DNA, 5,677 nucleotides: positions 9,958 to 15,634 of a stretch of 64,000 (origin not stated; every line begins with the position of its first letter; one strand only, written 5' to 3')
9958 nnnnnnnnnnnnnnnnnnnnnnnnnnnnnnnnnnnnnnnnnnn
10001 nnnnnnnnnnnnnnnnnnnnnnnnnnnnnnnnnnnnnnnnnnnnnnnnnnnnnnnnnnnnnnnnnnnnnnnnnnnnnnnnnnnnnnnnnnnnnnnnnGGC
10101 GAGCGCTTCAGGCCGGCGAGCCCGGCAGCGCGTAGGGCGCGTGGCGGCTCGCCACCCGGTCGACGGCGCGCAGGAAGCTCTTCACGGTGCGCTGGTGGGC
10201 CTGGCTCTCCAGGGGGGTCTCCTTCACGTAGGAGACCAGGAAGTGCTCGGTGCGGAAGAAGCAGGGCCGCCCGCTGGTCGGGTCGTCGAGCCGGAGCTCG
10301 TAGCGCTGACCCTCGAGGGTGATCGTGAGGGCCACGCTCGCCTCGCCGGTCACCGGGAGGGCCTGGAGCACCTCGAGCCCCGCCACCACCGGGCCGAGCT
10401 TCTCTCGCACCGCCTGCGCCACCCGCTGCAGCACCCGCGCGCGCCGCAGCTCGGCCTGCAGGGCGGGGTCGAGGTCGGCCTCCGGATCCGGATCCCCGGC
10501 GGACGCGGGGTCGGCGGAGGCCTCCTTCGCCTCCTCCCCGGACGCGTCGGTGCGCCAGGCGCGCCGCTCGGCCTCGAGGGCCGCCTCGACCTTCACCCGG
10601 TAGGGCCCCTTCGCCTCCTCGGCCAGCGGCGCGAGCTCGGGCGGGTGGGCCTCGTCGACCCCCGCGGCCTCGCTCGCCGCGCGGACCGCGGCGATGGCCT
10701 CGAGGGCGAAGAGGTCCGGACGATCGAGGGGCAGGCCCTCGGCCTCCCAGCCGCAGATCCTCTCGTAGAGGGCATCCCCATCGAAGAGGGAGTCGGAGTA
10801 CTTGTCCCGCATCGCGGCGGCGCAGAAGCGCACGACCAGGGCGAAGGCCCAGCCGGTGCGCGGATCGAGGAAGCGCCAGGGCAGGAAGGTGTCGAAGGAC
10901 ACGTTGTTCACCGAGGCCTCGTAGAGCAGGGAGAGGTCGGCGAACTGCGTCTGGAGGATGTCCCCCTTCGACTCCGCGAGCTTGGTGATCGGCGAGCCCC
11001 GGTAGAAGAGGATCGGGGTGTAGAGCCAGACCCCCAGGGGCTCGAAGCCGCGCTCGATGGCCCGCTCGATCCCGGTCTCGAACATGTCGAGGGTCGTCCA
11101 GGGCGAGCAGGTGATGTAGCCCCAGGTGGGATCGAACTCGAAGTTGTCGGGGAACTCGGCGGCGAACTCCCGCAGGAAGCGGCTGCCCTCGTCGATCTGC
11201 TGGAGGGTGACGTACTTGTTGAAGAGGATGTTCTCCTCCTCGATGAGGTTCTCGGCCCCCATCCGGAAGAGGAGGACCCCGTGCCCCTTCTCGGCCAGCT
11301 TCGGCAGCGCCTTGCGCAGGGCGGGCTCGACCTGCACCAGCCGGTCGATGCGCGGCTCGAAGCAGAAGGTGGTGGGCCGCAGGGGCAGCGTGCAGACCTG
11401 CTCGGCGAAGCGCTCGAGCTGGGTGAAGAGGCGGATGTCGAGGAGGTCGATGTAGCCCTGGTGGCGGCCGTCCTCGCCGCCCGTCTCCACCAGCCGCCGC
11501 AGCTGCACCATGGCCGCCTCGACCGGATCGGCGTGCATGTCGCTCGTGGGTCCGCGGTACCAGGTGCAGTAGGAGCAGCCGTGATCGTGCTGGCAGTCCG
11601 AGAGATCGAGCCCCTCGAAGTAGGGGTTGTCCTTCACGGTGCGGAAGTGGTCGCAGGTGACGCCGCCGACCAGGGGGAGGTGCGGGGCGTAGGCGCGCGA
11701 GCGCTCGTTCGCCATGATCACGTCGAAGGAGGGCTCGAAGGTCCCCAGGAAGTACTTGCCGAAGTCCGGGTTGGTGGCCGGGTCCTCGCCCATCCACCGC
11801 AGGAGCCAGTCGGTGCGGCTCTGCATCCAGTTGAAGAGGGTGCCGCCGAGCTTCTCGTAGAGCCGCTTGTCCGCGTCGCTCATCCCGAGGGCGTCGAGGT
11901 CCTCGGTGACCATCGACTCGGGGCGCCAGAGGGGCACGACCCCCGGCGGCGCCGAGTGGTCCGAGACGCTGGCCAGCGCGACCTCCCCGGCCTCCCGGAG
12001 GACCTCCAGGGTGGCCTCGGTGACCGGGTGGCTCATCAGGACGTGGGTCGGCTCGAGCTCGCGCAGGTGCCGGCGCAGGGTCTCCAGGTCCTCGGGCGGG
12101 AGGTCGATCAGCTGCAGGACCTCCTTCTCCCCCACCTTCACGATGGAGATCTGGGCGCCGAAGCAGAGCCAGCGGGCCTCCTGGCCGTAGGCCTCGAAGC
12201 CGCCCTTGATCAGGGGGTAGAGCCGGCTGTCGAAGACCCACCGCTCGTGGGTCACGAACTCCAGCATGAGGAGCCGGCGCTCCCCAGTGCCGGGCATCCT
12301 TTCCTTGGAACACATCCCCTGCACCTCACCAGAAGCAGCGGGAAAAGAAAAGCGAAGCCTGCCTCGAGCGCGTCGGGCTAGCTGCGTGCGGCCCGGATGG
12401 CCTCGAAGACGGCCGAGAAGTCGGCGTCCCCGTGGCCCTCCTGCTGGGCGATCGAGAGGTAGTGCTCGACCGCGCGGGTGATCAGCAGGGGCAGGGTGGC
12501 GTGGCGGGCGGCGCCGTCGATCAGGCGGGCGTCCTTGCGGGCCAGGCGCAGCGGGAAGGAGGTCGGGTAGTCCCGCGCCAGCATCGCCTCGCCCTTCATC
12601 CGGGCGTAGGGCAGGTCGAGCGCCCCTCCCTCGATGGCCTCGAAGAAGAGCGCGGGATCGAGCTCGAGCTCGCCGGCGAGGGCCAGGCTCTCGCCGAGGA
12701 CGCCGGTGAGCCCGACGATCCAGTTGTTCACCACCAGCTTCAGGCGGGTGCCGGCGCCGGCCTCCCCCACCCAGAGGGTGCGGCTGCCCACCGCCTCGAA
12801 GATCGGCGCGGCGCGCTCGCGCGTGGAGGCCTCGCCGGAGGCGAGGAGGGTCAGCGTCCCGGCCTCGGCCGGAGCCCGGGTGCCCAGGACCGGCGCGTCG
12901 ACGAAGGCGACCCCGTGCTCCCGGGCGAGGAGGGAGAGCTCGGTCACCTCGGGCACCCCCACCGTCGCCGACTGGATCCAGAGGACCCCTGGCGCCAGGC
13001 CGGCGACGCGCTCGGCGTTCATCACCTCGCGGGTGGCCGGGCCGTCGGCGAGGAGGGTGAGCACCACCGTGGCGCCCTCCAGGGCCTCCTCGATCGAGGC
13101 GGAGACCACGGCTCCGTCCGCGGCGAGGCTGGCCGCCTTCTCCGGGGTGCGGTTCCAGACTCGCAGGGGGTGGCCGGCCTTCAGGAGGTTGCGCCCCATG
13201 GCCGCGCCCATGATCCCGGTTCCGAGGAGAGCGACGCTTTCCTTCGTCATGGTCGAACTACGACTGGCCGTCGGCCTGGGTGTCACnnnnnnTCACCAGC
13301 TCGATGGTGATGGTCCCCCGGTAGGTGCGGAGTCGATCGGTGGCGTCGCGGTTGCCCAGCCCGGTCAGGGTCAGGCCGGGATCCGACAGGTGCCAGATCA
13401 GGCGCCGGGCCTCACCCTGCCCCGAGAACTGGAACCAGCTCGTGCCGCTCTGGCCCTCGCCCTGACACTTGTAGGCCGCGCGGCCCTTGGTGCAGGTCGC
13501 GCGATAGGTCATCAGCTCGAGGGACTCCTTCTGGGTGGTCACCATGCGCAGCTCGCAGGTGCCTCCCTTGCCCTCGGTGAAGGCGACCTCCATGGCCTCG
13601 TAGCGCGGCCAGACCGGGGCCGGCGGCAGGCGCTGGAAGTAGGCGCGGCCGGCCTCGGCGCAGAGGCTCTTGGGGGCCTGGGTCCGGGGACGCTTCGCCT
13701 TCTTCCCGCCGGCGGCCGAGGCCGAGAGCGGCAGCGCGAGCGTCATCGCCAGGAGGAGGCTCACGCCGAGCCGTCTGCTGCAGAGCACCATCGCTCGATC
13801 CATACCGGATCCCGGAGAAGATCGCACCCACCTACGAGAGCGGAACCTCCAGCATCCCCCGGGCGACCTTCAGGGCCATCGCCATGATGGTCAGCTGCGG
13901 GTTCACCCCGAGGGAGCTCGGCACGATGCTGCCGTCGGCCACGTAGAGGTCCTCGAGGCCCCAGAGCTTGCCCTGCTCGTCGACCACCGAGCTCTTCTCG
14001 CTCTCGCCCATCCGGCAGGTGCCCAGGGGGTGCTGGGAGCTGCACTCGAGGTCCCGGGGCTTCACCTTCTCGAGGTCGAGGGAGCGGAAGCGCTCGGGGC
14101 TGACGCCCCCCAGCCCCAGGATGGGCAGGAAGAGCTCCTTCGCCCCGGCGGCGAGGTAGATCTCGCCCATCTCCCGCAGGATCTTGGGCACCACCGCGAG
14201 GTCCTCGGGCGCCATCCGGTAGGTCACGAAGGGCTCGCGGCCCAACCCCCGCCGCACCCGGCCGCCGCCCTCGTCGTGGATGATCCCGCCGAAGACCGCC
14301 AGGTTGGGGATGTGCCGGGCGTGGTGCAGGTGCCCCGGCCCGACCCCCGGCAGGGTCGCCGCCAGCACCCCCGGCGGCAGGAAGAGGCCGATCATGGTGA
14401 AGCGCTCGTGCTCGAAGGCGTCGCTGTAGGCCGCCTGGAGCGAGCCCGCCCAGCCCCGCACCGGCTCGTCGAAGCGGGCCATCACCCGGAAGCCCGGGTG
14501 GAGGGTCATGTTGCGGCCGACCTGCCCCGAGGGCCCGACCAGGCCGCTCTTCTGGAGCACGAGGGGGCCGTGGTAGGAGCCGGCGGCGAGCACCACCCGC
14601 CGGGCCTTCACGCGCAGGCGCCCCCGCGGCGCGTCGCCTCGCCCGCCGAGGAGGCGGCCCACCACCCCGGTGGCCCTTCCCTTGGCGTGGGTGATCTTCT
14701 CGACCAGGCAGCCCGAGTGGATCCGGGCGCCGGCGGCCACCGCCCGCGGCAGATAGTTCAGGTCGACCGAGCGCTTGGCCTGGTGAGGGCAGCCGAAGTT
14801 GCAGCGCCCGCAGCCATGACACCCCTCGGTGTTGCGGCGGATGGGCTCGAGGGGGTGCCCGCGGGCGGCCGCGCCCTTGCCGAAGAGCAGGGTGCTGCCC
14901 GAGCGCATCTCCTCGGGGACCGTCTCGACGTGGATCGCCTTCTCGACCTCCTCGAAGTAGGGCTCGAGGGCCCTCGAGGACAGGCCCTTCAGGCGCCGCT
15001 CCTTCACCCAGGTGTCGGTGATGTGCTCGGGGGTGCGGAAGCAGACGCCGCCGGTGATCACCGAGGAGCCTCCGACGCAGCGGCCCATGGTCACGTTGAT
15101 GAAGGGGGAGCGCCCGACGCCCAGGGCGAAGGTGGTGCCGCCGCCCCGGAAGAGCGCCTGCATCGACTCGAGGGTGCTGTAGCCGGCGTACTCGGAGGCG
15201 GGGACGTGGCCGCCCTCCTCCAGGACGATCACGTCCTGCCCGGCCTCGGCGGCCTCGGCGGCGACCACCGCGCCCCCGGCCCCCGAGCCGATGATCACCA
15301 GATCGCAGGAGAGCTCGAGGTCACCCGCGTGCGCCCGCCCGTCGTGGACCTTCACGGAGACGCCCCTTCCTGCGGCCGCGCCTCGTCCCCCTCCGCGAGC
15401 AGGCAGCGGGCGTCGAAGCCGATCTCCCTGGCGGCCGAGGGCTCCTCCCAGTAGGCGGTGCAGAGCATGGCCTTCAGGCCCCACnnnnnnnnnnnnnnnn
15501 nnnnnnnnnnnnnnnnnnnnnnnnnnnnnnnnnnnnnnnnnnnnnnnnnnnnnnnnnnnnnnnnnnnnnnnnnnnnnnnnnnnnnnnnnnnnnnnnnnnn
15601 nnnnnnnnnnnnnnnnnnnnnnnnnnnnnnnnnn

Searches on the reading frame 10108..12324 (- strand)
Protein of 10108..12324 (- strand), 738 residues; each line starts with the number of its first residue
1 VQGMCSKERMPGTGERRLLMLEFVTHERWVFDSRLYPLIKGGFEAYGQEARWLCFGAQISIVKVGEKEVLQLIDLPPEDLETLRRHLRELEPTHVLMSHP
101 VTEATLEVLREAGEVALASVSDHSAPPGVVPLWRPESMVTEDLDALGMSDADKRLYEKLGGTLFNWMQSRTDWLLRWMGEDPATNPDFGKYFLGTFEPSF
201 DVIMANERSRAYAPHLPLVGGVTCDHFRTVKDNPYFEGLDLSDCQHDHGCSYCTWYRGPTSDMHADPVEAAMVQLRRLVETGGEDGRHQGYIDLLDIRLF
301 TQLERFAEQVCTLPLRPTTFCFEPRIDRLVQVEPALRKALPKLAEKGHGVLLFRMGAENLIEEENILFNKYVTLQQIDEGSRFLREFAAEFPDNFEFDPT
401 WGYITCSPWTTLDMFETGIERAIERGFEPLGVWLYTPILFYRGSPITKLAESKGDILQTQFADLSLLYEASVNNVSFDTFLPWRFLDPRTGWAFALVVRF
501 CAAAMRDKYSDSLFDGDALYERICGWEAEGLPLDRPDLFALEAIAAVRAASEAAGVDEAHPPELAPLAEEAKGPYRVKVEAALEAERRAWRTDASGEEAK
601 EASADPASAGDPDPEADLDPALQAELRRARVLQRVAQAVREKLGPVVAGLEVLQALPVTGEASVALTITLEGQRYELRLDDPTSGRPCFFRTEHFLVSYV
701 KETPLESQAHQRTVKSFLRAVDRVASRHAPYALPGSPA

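Call 3: search_protein_families(library=pfam, proteins=[window:10108-12324:-], max_evalue=0.01)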
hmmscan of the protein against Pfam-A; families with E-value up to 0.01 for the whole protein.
window:10108-12324:- (738 aa): 0 families

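Call 5: search_protein_families(library=ncbifam, proteins=[window:10108-12324:-], max_evalue=0.01)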
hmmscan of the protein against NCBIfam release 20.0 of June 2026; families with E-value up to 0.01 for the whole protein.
window:10108-12324:- (738 aa): 0 families

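Call 40: find_homologous_proteins(query=window:10108-12324:-, max_evalue=0.001)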
Query window:10108-12324:- (738 aa): 46 proteins with E <= 0.001 among 8000 candidates.
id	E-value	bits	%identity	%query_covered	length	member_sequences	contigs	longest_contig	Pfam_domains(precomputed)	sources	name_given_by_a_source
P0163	0.0e+0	1689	100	99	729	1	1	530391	-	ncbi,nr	ncbi:MAG: hypothetical protein P1V51_01430 [Deltaproteobacteria bacterium]|nr:hypothetical protein [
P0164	0.0e+0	1107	67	97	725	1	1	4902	-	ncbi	-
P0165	2.3e-217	742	50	98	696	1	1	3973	-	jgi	jgi:hypothetical protein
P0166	2.0e-210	719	48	97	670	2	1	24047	-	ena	-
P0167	5.5e-210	718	46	99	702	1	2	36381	-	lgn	-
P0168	3.0e-209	715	49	97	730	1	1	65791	-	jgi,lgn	jgi:hypothetical protein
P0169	3.5e-209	715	48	100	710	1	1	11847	-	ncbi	-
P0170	1.3e-202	693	47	97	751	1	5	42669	-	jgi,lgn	jgi:hypothetical protein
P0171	5.1e-201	688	48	96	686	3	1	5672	-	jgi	-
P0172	1.2e-200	687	47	98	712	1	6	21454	-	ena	-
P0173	1.5e-199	683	46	100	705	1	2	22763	-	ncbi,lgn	-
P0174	2.9e-198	679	45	99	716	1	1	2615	-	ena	-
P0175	3.4e-197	675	47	98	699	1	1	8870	-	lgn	-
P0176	3.9e-195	669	48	96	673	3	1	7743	-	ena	-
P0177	3.5e-194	665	46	97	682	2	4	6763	-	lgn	-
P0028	2.7e-164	567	50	73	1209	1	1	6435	PF04055.28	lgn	-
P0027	1.8e-160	554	47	71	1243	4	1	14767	PF04055.28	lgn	-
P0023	4.1e-158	546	49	72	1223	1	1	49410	PF04055.28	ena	-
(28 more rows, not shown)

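Call 42: search_solved_structures(query=A3, max_evalue=10, show_alignments=2)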
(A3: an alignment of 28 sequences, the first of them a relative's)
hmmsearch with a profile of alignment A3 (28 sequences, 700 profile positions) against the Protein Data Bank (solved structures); distinct sequences matched with E-value up to 10: 6.
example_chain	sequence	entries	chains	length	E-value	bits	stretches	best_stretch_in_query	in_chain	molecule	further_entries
5khl_B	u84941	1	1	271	0.28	12.6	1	81-155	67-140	Hemin ABC transporter, periplasmic hemin-binding protein HutB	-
1gml_A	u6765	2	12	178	1.2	10.5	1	53-109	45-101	T-COMPLEX PROTEIN 1 SUBUNIT GAMMA | CCT-GAMMA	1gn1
5gw4_g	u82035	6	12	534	1.3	10.4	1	54-126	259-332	T-complex protein 1 subunit gamma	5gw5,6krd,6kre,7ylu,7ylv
4v81_C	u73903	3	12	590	1.5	10.2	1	54-126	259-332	T-complex protein 1 subunit gamma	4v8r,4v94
6ks6_g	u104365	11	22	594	1.6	10.2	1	54-126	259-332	fusion protein of T-complex protein 1 subunit gamma,rep-His-CBP and T-complex protein 1 su | fusion protein of T-complex protein 1 subunit gamma, rep-His-CBP an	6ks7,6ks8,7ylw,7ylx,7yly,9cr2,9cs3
1d2p_A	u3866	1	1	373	6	8.2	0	127-190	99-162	COLLAGEN ADHESIN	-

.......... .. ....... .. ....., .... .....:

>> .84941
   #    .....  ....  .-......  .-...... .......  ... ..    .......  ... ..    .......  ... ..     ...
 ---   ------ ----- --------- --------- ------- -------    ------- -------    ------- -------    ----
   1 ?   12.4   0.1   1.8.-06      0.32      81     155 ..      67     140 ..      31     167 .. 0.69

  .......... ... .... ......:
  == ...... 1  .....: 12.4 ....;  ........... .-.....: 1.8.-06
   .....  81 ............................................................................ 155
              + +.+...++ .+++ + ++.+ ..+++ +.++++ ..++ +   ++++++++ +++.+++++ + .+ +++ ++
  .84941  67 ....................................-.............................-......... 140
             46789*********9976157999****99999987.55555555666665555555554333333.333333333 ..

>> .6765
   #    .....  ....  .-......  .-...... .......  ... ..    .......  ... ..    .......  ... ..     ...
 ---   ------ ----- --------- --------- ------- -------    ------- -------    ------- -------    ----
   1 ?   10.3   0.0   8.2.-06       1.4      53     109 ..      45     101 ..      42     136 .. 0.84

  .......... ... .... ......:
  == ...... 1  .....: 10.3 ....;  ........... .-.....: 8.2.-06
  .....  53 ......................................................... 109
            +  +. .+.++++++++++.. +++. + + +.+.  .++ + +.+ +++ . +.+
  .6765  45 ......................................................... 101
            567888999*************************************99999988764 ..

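Call 43: search_protein_families(library=pfam, alignment_id=A3, max_evalue=1)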
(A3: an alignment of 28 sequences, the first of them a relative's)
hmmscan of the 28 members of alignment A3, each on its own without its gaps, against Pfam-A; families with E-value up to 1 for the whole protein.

A. member 1, P0163 (729 aa): 2 families
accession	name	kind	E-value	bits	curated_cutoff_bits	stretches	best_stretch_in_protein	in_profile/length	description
PF10741.14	T2SSM_b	-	0.12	12.7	21.7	1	614-669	11-65/111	Type II secretion system (T2SS), protein M subtype b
PF09322.15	DUF1979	-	0.22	12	28.3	1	408-425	33-50/58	Domain of unknown function (DUF1979)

B. families by the number of members that match (of 28 scanned): 8 families
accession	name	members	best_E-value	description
PF04055.27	Radical_SAM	2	0.079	Radical SAM superfamily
PF11248.13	DUF3046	2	0.088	Protein of unknown function (DUF3046)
PF11927.14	HODM_asu-like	1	0.02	Haem-dependent oxidative N-demethylase, alpha subunit-like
PF10741.14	T2SSM_b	1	0.12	Type II secretion system (T2SS), protein M subtype b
PF00787.29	PX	1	0.17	PX domain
PF09322.15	DUF1979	1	0.22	Domain of unknown function (DUF1979)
PF00853.24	Runt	1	0.23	Runt domain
PF20478.3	P2RX7_C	1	0.24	P2X purinoreceptor 7 intracellular domain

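Call 53: predict_structure(alignment_id=A3)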
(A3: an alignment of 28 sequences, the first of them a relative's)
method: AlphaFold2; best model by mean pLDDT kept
length: 729 residues; sequences in the alignment: 28
mean_pLDDT: 87.2   pTM: 0.78
mean pLDDT of the five models: 87.2, 86.6, 86.6, 85.8, 85.0
residues with pLDDT >= 90: 427; 70-90: 221; 50-70: 51; < 50: 30
segments of 3 or more residues with pLDDT < 50: 130-132, 149-152, 587-595, 597-606
pLDDT, mean of each block of 10 residues (from residue 1): 73 85 86 95 93 78 91 98 96 94 92 88 67 56 57 66 89 89 94 94 89 88 94 83 77 92 97 87 93 97 96 93 97 97 80 93 92 92 89 82 96 90 89 90 92 91 85 94 98 90 91 93 93 98 92 95 97 84 54 47 50 83 93 86 89 89 91 87 95 85 96 94 75
secondary structure, 60 per line:
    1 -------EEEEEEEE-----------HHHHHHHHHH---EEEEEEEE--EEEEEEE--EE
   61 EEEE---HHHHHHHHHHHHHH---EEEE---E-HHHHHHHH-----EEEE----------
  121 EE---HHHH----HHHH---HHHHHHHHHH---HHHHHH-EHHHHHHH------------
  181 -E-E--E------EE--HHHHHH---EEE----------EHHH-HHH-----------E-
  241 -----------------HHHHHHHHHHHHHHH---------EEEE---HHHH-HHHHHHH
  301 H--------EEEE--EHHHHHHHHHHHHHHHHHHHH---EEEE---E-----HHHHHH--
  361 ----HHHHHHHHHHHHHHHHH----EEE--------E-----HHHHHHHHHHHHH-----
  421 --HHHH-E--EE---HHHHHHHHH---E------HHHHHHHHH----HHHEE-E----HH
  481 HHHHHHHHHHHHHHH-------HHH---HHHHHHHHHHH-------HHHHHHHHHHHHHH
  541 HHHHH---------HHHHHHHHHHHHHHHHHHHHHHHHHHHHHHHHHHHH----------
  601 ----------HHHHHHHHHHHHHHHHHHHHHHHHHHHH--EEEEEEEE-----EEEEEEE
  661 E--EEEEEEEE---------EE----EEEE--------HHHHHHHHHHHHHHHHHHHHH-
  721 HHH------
elements in order (helices of 4 or more, strands of 3 or more residues): E8-15 H27-36 E40-47 E50-56 E59-64 H68-81 E85-88 H94-101 E107-110 H126-129 H134-137 H141-150 H154-159 H162-168 H198-203 E207-209 H258-272 E282-285 H289-292 H294-301 E310-313 H317-336 E340-343 H353-358 H365-381 E386-388 H403-415 H423-426 H436-444 H455-463 H479-495 H509-519 H527-545 H555-590 H611-638 E641-648 E654-661 E664-671 E687-690 H699-719

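Call 86: search_protein_representatives(alignment_id=A3)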
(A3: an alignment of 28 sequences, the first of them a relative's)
Query: 28 sequences, 700 profile positions. Proteins with E-value up to 0.001 (for the whole library): 733; up to 1e-10: 622; up to 1e-30: 385. The best 150 are listed.
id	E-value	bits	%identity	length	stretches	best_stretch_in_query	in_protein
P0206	0.0e+00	1109.5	-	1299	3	6-695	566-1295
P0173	0.0e+00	1015.8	-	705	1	5-696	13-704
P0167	6.2e-297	1003.2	-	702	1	1-697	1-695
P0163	3.0e-293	991.0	-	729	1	9-698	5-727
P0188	7.7e-293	989.6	-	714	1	4-697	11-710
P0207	9.6e-290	979.4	-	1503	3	4-697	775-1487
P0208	6.9e-289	976.5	-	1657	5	6-698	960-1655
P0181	1.5e-285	965.6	-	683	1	1-697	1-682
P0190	2.6e-283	958.1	-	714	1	6-697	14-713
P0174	3.6e-280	947.7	-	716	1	5-698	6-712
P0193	3.5e-279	944.5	-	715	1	6-696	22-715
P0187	8.8e-279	943.1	-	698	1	5-698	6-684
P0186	2.4e-276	935.1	-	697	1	5-692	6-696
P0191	2.5e-271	918.5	-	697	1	7-697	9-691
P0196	5.2e-267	904.2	-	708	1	9-698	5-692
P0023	4.1e-224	762.5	-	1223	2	159-579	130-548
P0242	3.7e-91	323.0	-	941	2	167-684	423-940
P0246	3.2e-86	306.7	-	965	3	183-643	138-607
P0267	1.6e-76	274.6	-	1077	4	167-492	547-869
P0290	6.3e-70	252.8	-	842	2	167-493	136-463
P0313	5.9e-65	236.4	-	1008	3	178-578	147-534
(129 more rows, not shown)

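Call 88: search_protein_families(library=pfam, proteins=[P0206, P0207, P0208, P0242, P0246, P0267, P0290, P0313], max_evalue=0.001)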
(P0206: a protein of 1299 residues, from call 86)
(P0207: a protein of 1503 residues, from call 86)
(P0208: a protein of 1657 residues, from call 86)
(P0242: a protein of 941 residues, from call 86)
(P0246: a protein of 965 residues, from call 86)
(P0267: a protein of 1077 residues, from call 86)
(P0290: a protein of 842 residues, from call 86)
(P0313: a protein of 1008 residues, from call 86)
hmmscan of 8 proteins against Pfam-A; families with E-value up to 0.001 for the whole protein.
P0206 (1299 aa): 0 families

P0207 (1503 aa): 0 families

P0208 (1657 aa): 0 families

P0242 (941 aa): 2 families
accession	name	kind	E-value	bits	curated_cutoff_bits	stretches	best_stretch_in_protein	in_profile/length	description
PF04055.27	Radical_SAM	-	9.8e-19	68.6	29.5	1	16-162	3-158/166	Radical SAM superfamily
PF13186.11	SPASM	-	3.6e-05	24.4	21.5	1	234-271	4-45/67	Iron-sulfur cluster-binding domain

P0246 (965 aa): 0 families

P0267 (1077 aa): 1 family
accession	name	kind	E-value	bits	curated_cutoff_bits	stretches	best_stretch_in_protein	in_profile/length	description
PF04055.27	Radical_SAM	-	1.4e-16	61.5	29.5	1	23-172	5-159/166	Radical SAM superfamily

P0290 (842 aa): 1 family
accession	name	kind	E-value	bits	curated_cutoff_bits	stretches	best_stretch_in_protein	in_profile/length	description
PF04055.27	Radical_SAM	-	3.1e-24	86.5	29.5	1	546-672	5-139/166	Radical SAM superfamily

P0313 (1008 aa): 0 families

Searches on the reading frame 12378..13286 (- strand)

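Call 70: search_protein_families(library=pfam, proteins=[window:12378-13286:-], max_evalue=0.001)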
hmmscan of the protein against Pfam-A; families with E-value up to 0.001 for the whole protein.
window:12378-13286:- (302 aa): 7 families
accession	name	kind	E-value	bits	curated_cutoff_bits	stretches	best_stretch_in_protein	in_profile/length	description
PF03446.21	NAD_binding_2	-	2.5e-39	135.3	21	1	18-174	2-161/161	NAD binding domain of 6-phosphogluconate dehydrogenase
PF14833.11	NAD_binding_11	-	1.8e-17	64.1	30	1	177-295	1-120/122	NAD-binding of NADP-dependent 3-hydroxyisobutyrate dehydrogenase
PF02826.25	2-Hacid_dh_C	-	9.9e-09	35.3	25.1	1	8-107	29-127/178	D-isomer specific 2-hydroxyacid dehydrogenase, NAD binding domain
PF03807.23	F420_oxidored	-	2.7e-08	34.8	21.6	1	18-76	2-64/94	NADP oxidoreductase coenzyme F420-dependent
PF01488.26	Shikimate_DH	-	0.00021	21.8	24.3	1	11-71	8-75/138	Shikimate / quinate 5-dehydrogenase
PF07991.19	KARI_N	-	0.00046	20.2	20.6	1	14-88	3-76/165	Acetohydroxy acid isomeroreductase, NADPH-binding domain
PF02558.23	ApbA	-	0.00098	19.2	22.2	0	18-63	1-45/150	Ketopantoate reductase PanE/ApbA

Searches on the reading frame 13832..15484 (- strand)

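Call 70: search_protein_families(library=pfam, proteins=[window:13832-15484:-], max_evalue=0.001)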
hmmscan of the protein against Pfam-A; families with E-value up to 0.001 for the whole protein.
window:13832-15484:- (550 aa): 6 families
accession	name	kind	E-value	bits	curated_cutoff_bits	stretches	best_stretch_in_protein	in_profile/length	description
PF00732.25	GMC_oxred_N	-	1.3e-47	162.8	23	1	108-330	1-217/218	GMC oxidoreductase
PF05199.19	GMC_oxred_C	-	1.9e-25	90.4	24.6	1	420-537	22-139/139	GMC oxidoreductase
PF01266.30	DAO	-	1.2e-10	41.9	27.9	2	247-314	158-214/353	FAD dependent oxidoreductase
PF00890.30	FAD_binding_2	-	6.6e-08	32.6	20.4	1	61-92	1-32/414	FAD binding domain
PF07992.20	Pyr_redox_2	-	5.1e-05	23.3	26.1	1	61-108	2-49/291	Pyridine nucleotide-disulphide oxidoreductase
PF13450.12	NAD_binding_8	-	0.00023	21.8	21.9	1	64-94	1-31/68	NAD(P)-binding Rossmann-like domain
